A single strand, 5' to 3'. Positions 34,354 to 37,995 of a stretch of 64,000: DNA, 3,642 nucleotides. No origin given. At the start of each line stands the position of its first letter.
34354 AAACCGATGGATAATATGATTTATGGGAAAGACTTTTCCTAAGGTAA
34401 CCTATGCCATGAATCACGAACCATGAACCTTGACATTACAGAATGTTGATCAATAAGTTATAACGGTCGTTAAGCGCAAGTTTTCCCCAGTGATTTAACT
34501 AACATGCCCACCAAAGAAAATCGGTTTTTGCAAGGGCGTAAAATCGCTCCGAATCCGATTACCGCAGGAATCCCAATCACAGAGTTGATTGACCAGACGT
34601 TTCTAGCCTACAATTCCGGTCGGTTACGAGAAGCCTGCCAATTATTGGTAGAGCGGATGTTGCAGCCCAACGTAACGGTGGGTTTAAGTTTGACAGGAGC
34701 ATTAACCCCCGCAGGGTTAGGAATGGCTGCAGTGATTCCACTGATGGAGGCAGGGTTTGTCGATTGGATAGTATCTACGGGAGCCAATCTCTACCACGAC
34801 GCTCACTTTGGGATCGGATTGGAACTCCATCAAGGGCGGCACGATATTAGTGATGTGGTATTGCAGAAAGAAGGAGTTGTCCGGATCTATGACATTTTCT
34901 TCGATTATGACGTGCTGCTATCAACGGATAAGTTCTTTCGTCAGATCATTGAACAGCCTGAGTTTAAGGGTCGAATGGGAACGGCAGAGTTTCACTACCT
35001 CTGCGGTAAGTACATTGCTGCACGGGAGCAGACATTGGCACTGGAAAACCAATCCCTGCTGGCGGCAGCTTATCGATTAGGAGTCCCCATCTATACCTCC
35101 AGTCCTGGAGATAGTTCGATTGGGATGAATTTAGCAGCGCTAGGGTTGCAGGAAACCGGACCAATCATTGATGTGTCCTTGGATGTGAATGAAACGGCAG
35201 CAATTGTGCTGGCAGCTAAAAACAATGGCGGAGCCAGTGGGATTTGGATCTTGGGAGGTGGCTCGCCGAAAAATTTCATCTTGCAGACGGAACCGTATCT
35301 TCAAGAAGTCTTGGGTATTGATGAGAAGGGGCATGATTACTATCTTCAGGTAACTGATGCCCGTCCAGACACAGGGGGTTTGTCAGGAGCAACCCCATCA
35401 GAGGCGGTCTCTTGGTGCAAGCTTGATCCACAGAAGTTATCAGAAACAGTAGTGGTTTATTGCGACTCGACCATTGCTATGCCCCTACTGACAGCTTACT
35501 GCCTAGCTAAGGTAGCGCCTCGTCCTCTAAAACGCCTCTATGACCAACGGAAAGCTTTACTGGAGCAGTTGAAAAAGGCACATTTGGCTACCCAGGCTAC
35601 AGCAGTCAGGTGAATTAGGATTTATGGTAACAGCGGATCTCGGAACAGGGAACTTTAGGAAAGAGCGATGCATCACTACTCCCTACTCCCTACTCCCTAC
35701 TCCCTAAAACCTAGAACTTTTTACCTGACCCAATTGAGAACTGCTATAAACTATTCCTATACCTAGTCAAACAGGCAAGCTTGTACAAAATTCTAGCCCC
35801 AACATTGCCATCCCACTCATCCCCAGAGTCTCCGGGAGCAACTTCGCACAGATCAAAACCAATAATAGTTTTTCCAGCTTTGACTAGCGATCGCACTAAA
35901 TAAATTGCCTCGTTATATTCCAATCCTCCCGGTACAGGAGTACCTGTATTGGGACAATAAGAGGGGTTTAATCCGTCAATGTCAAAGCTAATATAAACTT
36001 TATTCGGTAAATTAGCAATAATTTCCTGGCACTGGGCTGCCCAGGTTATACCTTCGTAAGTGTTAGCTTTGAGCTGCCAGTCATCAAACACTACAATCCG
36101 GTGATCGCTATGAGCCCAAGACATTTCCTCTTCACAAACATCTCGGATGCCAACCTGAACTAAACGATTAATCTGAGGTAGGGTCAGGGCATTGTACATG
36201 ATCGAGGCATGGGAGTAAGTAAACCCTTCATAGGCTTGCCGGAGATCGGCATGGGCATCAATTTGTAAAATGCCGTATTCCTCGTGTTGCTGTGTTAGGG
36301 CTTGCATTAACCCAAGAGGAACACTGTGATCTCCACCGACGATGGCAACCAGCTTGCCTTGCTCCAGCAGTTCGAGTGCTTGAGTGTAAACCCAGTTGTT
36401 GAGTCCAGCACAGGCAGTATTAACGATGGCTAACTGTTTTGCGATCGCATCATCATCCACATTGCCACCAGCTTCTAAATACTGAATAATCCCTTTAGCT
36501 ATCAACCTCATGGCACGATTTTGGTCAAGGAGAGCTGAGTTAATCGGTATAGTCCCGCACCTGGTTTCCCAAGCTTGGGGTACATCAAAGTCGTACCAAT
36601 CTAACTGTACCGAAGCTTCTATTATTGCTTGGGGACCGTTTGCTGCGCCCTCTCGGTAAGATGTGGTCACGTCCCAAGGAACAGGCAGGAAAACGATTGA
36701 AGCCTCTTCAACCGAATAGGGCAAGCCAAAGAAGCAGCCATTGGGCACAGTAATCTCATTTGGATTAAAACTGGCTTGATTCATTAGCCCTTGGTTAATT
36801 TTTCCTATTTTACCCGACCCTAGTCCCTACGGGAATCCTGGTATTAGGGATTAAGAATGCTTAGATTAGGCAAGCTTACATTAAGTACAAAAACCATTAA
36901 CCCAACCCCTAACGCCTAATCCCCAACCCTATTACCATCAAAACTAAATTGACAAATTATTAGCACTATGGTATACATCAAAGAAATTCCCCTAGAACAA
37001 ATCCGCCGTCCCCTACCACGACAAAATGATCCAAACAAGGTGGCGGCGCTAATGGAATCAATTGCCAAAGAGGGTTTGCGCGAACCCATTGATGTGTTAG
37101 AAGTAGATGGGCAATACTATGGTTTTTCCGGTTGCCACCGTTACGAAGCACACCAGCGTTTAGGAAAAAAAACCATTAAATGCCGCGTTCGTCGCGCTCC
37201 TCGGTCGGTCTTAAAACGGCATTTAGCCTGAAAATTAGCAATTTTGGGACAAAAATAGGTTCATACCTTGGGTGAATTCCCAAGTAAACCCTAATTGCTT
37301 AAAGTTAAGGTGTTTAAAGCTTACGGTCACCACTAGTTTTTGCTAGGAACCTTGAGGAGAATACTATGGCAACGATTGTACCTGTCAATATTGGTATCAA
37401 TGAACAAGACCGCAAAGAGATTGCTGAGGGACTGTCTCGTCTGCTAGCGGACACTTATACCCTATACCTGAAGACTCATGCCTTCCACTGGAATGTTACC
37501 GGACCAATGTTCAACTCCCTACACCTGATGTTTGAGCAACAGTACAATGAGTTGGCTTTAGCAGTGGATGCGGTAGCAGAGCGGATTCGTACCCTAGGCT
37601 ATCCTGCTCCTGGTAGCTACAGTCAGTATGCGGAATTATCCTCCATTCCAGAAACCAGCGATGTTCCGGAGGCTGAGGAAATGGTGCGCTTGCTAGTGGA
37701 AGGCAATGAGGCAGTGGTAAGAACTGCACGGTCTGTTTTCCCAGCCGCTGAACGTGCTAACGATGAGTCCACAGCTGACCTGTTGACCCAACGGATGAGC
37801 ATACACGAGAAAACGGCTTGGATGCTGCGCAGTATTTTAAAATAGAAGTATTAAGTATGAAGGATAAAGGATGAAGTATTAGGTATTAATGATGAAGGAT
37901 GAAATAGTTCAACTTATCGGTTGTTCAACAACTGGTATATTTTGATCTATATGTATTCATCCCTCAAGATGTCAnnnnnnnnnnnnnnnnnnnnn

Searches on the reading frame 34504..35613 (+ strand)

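Call 53: search_protein_families(library=pfam, proteins=[window:34504-35613:+], max_evalue=0.00001)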
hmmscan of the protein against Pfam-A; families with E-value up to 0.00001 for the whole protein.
window:34504-35613:+ (369 aa): 1 family
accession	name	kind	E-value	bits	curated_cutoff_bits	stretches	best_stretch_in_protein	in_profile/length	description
PF01916.23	DS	-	1.5e-68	231.7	27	1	34-332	9-287/288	Deoxyhypusine synthase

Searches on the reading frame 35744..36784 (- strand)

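Call 53: search_protein_families(library=pfam, proteins=[window:35744-36784:-], max_evalue=0.00001)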
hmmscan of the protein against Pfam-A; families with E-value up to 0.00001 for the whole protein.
window:35744-36784:- (346 aa): 1 family
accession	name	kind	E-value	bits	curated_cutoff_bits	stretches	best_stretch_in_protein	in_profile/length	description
PF00491.26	Arginase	-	1.3e-59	202.5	22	1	29-335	2-276/280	Arginase family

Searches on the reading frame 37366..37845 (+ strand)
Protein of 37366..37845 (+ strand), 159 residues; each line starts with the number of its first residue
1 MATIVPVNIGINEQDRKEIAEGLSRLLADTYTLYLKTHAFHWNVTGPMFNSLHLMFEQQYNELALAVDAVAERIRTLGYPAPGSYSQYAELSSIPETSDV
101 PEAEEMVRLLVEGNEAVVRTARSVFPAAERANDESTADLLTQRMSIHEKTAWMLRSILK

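Call 31: search_protein_families(library=pfam, proteins=[window:37366-37845:+], max_evalue=0.001)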
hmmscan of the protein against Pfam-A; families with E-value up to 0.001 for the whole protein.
window:37366-37845:+ (159 aa): 1 family
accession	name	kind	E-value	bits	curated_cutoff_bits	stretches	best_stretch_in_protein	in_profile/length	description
PF00210.30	Ferritin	-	1.1e-27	97.1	24.5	1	21-158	2-136/142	Ferritin-like domain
